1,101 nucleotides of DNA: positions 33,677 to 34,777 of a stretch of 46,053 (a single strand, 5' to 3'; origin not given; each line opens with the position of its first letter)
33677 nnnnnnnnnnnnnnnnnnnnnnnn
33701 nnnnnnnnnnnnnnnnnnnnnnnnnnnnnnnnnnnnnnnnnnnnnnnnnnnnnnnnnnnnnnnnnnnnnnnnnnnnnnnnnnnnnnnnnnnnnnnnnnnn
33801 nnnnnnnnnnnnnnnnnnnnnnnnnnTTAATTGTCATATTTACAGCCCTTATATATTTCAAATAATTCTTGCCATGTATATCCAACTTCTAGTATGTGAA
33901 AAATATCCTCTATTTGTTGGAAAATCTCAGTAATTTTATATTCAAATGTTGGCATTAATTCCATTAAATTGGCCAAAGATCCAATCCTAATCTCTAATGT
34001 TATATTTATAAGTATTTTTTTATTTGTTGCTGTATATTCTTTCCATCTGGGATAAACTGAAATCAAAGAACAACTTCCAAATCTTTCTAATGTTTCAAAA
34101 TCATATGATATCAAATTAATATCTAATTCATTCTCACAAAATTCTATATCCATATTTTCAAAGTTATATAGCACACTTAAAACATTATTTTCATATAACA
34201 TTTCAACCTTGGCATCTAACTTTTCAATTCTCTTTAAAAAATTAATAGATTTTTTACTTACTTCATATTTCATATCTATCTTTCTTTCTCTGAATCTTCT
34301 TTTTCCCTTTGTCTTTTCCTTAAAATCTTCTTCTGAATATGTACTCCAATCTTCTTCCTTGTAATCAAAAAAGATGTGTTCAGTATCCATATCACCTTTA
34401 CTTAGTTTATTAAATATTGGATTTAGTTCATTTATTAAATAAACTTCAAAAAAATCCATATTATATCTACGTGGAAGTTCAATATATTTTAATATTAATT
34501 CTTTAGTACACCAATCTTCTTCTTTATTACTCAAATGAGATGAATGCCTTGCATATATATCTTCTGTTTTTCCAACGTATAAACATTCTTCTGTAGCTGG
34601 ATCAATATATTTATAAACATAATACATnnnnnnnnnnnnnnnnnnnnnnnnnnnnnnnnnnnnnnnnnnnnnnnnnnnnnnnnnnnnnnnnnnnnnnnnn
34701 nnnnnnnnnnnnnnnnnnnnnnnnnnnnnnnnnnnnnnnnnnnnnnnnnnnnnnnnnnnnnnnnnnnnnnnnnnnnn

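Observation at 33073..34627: Tandem paralogous GIY-YIG proteins with divergent C-terminal domains inside the plasmid-maintenance block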

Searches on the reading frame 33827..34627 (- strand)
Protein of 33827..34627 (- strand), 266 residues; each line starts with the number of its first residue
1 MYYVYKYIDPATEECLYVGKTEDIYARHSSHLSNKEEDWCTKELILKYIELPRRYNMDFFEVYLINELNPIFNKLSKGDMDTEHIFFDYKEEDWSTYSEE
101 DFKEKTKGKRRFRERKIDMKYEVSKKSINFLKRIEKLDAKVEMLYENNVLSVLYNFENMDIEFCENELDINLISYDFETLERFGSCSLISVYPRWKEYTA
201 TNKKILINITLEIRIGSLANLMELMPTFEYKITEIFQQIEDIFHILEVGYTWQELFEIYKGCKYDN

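Call 5: search_protein_families(library=pfam, proteins=[window:33827-34627:-], max_evalue=0.1)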
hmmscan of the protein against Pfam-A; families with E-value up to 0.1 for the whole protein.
window:33827-34627:- (266 aa): 1 family
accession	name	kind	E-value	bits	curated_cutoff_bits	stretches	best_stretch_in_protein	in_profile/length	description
PF01541.30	GIY-YIG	-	8.7e-05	23.2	22.6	1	1-73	1-75/78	GIY-YIG catalytic domain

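Call 14: search_protein_families(library=phrogs, proteins=[window:33827-34627:-], max_evalue=0.01)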
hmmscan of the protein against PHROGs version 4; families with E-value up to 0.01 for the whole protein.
window:33827-34627:- (266 aa): 5 families
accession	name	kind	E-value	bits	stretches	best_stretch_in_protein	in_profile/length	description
phrog_2937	-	unknown function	4.1e-128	426.9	1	1-263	1-244/244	-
phrog_16880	-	DNA, RNA and nucleotide metabolism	3.4e-06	28.1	1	2-78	7-80/162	endonuclease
phrog_35456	-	unknown function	7.9e-06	26.7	1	2-107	7-111/189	-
phrog_24961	-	unknown function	0.0015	19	1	5-88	135-226/234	-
phrog_5123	-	DNA, RNA and nucleotide metabolism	0.0019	19.2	1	1-71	1-66/152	homing endonuclease with GIY-YIG motif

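Call 15: search_protein_families(library=ncbifam, proteins=[window:33827-34627:-], max_evalue=1)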
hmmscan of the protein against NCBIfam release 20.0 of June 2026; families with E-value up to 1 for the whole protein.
window:33827-34627:- (266 aa): 3 families
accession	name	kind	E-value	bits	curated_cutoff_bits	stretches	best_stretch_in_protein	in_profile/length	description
NF005907.0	PRK07883.1-5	equivalog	0.0052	15.2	454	1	4-78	233-311/584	DEDD exonuclease domain-containing protein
NF007833.0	PRK10545.1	equivalog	0.017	14.3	367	1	5-101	38-135/289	excinuclease Cho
NF005056.0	PRK06463.1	equivalog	0.22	10.7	339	1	117-181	54-120/255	3-ketoacyl-(acyl-carrier-protein) reductase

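Call 16: search_protein_families(library=padloc, proteins=[window:33827-34627:-], max_evalue=1)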
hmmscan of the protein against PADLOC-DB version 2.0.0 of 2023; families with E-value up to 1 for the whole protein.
window:33827-34627:- (266 aa): 2 families
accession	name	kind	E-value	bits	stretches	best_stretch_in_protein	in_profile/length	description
PDLC04031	PD-T4-3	-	0.0015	16.2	1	2-41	16-57/256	-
PDLC04925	PDC-S14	-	0.0076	13.3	1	10-39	74-102/301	-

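Call 22: search_dna_similar(query=window:33827-34627:-, collection=plasmids, mode=protein, max_rows=60, max_evalue=0.001)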
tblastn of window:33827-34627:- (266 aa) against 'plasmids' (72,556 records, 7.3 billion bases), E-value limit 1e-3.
Records with a match: 15; places in all: 28; records where one place covers at least 80% of the query: 15.
Best place of each record, by identity: >=99% 12; <60% 3.
By first word of the organism name: Clostridioides 15.
By predicted mobility (MOB-suite, as given by PLSDB): non-mobilizable 15.
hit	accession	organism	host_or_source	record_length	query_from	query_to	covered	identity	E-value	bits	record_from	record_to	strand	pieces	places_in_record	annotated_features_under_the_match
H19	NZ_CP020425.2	Clostridioides difficile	ATCC strain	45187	1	266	100%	100.0%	5e-174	538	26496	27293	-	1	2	GIY-YIG nuclease family protein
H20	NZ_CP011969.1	Clostridioides difficile ATCC 9689 = DSM 1296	Homo sapiens,cell culture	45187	1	266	100%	100.0%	5e-174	538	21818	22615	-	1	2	GIY-YIG nuclease family protein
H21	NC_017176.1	Clostridioides difficile BI1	Homo sapiens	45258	1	266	100%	100.0%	5e-174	538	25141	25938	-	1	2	GIY-YIG nuclease family protein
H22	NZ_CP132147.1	Clostridioides difficile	Homo sapiens,whole organism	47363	1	266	100%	100.0%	5e-174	538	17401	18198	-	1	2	GIY-YIG nuclease family protein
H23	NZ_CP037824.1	Clostridioides difficile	Homo sapiens,feces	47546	1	266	100%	100.0%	5e-174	538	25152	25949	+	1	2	GIY-YIG nuclease family protein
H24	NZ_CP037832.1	Clostridioides difficile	Homo sapiens,feces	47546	1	266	100%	100.0%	5e-174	538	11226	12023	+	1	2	GIY-YIG nuclease family protein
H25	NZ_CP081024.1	Clostridioides difficile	Homo sapiens,stool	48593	1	266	100%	100.0%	5e-174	538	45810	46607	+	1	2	GIY-YIG nuclease family protein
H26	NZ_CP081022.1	Clostridioides difficile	Homo sapiens,stool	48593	1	266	100%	100.0%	5e-174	538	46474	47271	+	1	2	GIY-YIG nuclease family protein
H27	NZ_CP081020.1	Clostridioides difficile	Homo sapiens,stool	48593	1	266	100%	100.0%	5e-174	538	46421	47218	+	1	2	GIY-YIG nuclease family protein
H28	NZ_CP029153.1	Clostridioides difficile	single cell,intestine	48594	1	266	100%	100.0%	5e-174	538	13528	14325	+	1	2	GIY-YIG nuclease family protein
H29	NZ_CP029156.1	Clostridioides difficile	single cell,intestine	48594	1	266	100%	100.0%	5e-174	538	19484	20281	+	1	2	GIY-YIG nuclease family protein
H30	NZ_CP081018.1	Clostridioides difficile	Homo sapiens,stool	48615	1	266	100%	100.0%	5e-174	538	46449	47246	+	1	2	GIY-YIG nuclease family protein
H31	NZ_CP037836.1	Clostridioides difficile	Homo sapiens,feces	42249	1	255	96%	37.5%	6e-41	157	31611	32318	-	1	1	GIY-YIG nuclease family protein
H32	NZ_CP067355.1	Clostridioides sp. ES-S-0173-01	soil,soil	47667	1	255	96%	36.6%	2e-35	141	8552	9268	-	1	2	endonuclease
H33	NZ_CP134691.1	Clostridioides difficile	whole organism,horse faeces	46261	8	255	93%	34.9%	7e-34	136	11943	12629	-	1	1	GIY-YIG nuclease family protein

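Call 23: search_dna_similar(query=window:33827-34627:-, collection=phages, mode=protein, max_rows=40, max_evalue=0.001)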
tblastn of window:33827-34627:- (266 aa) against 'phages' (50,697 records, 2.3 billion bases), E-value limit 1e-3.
Records with a match: 2; places in all: 2; records where one place covers at least 80% of the query: 1.
Best place of each record, by identity: 60-80% 1; <60% 1.
By first word of the organism name: Clostridioides 1; Bacillus 1.
By host as written in the record: Clostridioides difficile HGP05 1; Bacillus anthracis 1.
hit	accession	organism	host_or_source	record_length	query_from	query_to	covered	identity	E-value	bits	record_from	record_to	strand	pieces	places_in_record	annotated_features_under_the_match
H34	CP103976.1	Clostridioides phage HGP05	Clostridioides difficile HGP05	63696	1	255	96%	67.8%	5e-101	328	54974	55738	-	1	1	record has no annotation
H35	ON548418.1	Bacillus phage vB_BanS-Thrax2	Bacillus anthracis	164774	2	105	39%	30.4%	7e-4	47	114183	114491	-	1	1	nucleotide excision repair endonuclease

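Call 25: get_annotated_region(hit=H32, flank=5000)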
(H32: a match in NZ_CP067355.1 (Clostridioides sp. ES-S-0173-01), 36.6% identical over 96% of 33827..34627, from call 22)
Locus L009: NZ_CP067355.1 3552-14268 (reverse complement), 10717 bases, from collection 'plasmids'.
description: Clostridioides sp. ES-S-0173-01 plasmid pESS17301c, complete sequence
organism: Clostridioides sp. ES-S-0173-01 (NCBI taxid 2770786)
taxonomy: Bacteria; Bacillota; Clostridia; Peptostreptococcales; Peptostreptococcaceae; Clostridioides; Clostridioides sp. ES-S-0173-01
host: -; source: soil,soil; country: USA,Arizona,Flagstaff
typing (MOB-suite, as given by PLSDB): non-mobilizable
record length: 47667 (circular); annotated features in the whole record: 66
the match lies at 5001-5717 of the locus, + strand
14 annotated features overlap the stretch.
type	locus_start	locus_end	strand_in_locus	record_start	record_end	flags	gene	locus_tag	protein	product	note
CDS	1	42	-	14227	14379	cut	-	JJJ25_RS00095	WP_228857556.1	hypothetical protein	-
CDS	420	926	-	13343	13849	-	-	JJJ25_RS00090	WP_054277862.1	FxLYD domain-containing protein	-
CDS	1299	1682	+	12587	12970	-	-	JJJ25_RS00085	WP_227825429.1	BlaI/MecI/CopY family transcriptional regulator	GO:0045892 - negative regulation of DNA-templated transcription [Evidence IEA]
CDS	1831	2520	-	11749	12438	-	-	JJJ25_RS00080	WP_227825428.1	helix-turn-helix domain-containing protein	-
CDS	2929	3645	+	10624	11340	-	-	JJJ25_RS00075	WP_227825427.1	GIY-YIG nuclease family protein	-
CDS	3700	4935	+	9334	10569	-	-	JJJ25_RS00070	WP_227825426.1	replication initiation protein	GO:0006270 - DNA replication initiation [Evidence IEA]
CDS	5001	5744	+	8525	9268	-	-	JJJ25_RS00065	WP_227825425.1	endonuclease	-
CDS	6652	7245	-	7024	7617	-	-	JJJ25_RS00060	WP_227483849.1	hypothetical protein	-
CDS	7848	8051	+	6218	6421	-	-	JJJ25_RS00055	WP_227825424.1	hypothetical protein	-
CDS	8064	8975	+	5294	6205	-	-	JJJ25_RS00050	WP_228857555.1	ParM/StbA family protein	GO:0030541 - plasmid partitioning [Evidence IEA]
CDS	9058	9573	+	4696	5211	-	-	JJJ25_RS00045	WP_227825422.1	hypothetical protein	-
CDS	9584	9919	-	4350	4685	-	-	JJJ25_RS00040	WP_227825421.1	BlaI/MecI/CopY family transcriptional regulator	GO:0045892 - negative regulation of DNA-templated transcription [Evidence IEA]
CDS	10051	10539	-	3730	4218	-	-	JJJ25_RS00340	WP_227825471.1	site-specific DNA-methyltransferase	GO:0009307 - DNA restriction-modification system [Evidence IEA]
CDS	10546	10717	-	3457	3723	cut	-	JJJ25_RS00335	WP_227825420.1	hypothetical protein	-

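Call 26: get_annotated_region(hit=H34, flank=5000)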
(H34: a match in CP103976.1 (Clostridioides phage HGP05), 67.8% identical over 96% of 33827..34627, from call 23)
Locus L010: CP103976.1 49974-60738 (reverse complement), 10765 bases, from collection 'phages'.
description: Clostridioides phage HGP05, complete sequence.
organism: Clostridioides phage HGP05 (NCBI taxid 2976353)
taxonomy: Viruses; Duplodnaviria; Heunggongvirae; Uroviricota; Caudoviricetes
host: Clostridioides difficile HGP05; source: soil; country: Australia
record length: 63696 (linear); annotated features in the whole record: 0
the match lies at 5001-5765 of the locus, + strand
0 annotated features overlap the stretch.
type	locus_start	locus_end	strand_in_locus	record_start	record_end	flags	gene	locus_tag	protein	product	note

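Call 29: search_protein_families(library=pfam, proteins=[L010:3949-4818:-, L010:5001-5792:+, L010:6062-7417:-, L010:3293-3766:+, L010:2108-2503:-, L010:1512-2036:+], max_evalue=0.01)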
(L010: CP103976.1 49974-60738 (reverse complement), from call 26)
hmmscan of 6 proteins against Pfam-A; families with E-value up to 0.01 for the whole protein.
L010:3949-4818:- (289 aa): 0 families

L010:5001-5792:+ (263 aa): 1 family
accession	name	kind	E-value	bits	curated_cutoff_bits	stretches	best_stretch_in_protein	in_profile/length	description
PF01541.30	GIY-YIG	-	1.4e-05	25.8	22.6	1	1-73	1-75/78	GIY-YIG catalytic domain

L010:6062-7417:- (451 aa): 1 family
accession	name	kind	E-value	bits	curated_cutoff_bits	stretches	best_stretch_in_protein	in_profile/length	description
PF00078.32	RVT_1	-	3.8e-13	50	29.6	1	111-333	54-204/205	Reverse transcriptase (RNA-dependent DNA polymerase)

L010:3293-3766:+ (157 aa): 0 families

L010:2108-2503:- (131 aa): 0 families

L010:1512-2036:+ (174 aa): 1 family
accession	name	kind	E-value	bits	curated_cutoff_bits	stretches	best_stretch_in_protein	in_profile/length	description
PF04073.20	tRNA_edit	-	1.5e-22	80.4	25.5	1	61-160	21-122/123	Aminoacyl-tRNA editing domain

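Call 58: search_protein_families(library=padloc, proteins=[L010:3949-4818:-, L010:6062-7417:-], max_evalue=1)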
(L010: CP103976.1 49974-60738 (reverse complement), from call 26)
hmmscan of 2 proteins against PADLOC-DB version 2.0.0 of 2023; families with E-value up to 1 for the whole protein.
L010:3949-4818:- (289 aa): 0 families

L010:6062-7417:- (451 aa): 39 families (the best 25 are shown)
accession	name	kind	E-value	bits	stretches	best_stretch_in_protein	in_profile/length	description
PDLC03757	Drt2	-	4.9e-137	455.9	1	4-441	78-467/502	DRT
PDLC02173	Drt2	-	4.6e-90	300.8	1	2-439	4-424/425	-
PDLC03766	Drt9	-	9.6e-26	88.6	1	96-352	131-322/488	DRT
PDLC03778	RT_UG39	-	3.3e-19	67.3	1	46-357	122-425/541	DRT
PDLC01136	RT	-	1.3e-17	62.2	1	49-307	60-243/263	RT (reverse transcriptase)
PDLC03754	RT_UG17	-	4.1e-17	60.2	1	101-360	103-296/429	DRT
PDLC01607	RT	-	4.5e-16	57.5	1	96-332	24-159/161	"CAS-I,CAS-II,CAS-III,CAS-IV,CAS-V,CAS-VI; acquisition_associated"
PDLC03745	Drt1a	-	6e-16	55.5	1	113-324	185-363/1176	DRT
PDLC03768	Drt3a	-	2.4e-14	51.6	1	195-417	154-345/411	DRT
PDLC02175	Drt3a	-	3.3e-13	47.6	1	176-349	111-265/417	-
PDLC02942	RT_III-A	-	7.4e-13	46.3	1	226-314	177-258/341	-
PDLC02063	Cas1_IIIb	-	1.4e-12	45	2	224-375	187-289/617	-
PDLC02174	Drt3a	-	4.7e-12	43.8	1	176-337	112-256/403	-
PDLC02937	RT_I-B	-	1.3e-10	39.1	1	228-310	143-222/316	-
PDLC03759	RT_UG21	-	2.5e-10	37.7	1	112-306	129-262/503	DRT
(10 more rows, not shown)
